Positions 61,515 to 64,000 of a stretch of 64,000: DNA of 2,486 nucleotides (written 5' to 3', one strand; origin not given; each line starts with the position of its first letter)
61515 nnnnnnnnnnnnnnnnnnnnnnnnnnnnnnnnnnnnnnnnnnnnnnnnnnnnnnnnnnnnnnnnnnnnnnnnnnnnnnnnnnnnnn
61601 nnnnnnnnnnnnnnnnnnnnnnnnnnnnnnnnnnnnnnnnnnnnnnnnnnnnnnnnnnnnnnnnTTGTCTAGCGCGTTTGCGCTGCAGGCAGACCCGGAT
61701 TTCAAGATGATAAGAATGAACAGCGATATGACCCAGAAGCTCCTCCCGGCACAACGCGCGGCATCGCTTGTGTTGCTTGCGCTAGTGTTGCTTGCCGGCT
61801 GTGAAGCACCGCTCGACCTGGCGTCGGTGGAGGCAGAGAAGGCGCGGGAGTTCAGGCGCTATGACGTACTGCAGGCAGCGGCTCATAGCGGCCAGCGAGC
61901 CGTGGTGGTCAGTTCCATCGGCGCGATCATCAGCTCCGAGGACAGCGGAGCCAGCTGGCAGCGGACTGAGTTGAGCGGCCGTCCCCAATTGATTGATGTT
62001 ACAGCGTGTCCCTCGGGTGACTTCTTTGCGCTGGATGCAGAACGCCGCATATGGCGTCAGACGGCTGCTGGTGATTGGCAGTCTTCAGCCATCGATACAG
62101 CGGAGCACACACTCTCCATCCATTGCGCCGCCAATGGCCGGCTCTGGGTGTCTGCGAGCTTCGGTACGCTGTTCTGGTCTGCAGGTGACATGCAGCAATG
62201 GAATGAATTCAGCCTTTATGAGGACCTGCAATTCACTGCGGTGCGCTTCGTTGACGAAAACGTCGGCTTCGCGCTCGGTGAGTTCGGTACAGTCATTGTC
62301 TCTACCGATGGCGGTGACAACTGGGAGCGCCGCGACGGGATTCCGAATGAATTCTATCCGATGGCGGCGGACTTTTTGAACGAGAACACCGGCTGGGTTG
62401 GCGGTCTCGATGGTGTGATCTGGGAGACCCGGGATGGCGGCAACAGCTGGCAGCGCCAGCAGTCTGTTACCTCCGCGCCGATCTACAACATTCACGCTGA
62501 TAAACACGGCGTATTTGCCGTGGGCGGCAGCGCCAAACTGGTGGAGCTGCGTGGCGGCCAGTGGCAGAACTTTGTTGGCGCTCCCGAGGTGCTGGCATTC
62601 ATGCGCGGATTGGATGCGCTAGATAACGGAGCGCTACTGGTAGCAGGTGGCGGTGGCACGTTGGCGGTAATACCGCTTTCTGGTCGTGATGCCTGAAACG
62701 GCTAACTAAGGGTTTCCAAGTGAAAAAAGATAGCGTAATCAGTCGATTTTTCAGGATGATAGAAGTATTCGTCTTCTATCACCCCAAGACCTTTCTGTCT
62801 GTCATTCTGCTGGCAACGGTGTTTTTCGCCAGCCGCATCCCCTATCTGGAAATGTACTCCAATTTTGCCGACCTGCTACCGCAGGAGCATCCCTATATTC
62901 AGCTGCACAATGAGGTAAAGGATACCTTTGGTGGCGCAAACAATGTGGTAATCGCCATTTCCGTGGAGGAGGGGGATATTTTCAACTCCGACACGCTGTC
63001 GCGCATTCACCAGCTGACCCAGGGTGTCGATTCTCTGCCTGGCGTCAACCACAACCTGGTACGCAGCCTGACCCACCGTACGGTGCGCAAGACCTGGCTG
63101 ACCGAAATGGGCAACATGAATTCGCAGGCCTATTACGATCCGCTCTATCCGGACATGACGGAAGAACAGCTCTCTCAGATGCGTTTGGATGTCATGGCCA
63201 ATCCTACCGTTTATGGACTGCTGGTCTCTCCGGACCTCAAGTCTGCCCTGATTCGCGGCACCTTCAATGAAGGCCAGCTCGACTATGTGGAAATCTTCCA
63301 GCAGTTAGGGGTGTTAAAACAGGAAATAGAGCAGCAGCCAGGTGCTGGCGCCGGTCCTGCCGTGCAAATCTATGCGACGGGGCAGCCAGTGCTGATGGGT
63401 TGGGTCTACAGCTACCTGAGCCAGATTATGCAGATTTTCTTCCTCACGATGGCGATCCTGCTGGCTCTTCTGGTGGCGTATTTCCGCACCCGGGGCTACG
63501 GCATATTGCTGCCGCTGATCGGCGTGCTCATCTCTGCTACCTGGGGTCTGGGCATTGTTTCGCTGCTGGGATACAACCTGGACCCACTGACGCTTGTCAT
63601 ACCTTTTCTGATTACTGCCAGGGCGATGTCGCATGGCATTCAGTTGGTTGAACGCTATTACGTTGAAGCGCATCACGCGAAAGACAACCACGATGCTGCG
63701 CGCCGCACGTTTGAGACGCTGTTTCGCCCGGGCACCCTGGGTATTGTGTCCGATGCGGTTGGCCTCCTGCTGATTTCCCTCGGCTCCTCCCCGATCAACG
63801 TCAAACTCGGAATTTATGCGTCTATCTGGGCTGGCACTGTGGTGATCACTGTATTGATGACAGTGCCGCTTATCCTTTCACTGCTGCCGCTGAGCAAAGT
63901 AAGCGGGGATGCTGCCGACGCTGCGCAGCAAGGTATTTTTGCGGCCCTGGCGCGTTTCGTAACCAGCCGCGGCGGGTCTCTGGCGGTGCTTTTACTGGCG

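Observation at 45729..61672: Composite cluster joining phenol hydroxylase, a B12 reductive dehalogenase and 2-aminophenol dioxygenase: candidate aerobic halophenol/haloaminophenol pathway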

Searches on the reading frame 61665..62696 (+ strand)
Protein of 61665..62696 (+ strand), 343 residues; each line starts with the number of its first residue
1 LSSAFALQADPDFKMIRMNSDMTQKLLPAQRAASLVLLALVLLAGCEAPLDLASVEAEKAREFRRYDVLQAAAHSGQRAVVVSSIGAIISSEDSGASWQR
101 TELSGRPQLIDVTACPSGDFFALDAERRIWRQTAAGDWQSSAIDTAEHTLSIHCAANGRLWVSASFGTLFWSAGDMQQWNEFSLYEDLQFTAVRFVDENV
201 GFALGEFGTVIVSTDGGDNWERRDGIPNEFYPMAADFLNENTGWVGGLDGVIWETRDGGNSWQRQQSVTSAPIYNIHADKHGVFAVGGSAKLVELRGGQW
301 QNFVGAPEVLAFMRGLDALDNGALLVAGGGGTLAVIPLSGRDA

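Call 4: search_protein_families(library=pfam, proteins=[window:61665-62696:+])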
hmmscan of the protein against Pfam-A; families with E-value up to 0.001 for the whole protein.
window:61665-62696:+ (343 aa): 3 families
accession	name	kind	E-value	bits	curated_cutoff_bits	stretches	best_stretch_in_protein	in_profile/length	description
PF14870.12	PSII_BNR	-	1e-13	51.6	27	2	73-224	112-270/303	Photosynthesis system II assembly factor YCF48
PF15902.12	Sortilin-Vps10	-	1.3e-06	27.9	33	0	209-278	2-77/446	Sortilin, neurotensin receptor 3,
PF19755.4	DUF6242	-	0.00088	19.6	29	0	129-220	129-217/217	Domain of unknown function (DUF6242)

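Call 6: search_protein_families(library=ncbifam, proteins=[window:61665-62696:+])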
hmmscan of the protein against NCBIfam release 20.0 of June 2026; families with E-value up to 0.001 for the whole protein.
window:61665-62696:+ (343 aa): 2 families
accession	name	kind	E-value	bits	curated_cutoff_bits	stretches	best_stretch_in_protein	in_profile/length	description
NF010237.0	PRK13684.1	equivalog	4e-18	65.5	326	2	171-264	29-123/334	photosynthesis system II assembly factor Ycf48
NF045728.1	glycosyl_F510_1955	equivalog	9.6e-14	51.2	175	2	70-222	57-212/246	F510_1955 family glycosylhydrolase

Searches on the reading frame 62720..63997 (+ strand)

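Call 4: search_protein_families(library=pfam, proteins=[window:62720-63997:+])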
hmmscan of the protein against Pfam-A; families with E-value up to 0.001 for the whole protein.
window:62720-63997:+ (426 aa): 1 family
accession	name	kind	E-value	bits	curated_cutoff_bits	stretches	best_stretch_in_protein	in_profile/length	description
PF03176.21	MMPL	-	1e-08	34.9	20.5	1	130-416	41-328/333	MMPL family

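Call 14: search_protein_families(library=ncbifam, proteins=[window:62720-63997:+], max_evalue=0.00001)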
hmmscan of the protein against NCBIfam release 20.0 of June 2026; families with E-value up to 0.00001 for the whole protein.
window:62720-63997:+ (426 aa): 2 families
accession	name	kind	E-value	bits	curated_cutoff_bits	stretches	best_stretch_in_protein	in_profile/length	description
TIGR00833.1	actII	subfamily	1.3e-18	66.7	874.7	1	137-417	78-360/910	MMPL family RND transporter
TIGR00921.1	2A067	subfamily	2.4e-17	62.3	351.9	1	22-391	4-348/733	hydrophobe/amphiphile efflux-3 (HAE3) family transporter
